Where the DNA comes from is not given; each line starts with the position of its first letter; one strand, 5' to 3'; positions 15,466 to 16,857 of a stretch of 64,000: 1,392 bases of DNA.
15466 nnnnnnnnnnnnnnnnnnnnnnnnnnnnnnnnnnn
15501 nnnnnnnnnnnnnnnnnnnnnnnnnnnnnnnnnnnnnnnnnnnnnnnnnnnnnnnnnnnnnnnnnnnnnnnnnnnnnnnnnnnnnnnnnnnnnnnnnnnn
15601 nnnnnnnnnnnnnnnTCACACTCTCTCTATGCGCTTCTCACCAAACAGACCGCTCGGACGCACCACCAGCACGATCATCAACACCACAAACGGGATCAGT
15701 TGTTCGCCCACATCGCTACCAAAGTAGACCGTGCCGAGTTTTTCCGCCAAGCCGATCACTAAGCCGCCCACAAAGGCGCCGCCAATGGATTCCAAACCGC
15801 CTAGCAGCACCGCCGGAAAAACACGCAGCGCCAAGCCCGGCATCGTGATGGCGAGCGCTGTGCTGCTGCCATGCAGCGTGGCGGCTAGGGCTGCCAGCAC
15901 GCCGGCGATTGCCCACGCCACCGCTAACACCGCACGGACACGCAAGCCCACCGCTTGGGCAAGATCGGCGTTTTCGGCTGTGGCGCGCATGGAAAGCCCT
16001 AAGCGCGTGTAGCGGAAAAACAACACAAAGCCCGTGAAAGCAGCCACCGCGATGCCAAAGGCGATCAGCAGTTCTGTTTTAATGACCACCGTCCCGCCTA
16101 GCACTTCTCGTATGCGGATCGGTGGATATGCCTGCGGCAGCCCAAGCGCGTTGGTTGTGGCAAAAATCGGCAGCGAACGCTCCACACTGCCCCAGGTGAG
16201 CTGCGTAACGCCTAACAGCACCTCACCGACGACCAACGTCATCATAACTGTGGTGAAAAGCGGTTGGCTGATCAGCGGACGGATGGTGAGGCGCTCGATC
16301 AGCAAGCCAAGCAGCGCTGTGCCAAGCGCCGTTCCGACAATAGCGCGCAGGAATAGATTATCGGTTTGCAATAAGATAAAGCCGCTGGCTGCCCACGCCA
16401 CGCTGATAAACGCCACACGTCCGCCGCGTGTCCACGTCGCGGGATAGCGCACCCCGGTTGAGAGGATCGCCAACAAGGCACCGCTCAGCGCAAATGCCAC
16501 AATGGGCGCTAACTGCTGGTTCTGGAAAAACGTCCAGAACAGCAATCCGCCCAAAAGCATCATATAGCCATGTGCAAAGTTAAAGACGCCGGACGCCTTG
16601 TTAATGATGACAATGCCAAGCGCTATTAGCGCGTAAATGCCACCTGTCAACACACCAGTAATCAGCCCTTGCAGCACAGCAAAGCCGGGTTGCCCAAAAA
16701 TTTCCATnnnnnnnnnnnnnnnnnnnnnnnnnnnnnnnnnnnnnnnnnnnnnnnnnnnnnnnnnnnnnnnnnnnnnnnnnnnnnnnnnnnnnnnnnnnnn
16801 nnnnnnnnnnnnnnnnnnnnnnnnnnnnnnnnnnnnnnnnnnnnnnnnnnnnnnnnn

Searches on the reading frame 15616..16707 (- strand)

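Call 18: search_protein_families(library=pfam, proteins=[window:15616-16707:-], max_evalue=0.001)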
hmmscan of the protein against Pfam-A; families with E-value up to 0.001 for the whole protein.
window:15616-16707:- (363 aa): 1 family
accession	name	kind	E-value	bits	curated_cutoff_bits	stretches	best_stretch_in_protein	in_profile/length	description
PF02653.21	BPD_transp_2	-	3.7e-34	118.5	26.8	2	101-347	37-269/269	Branched-chain amino acid transport system / permease component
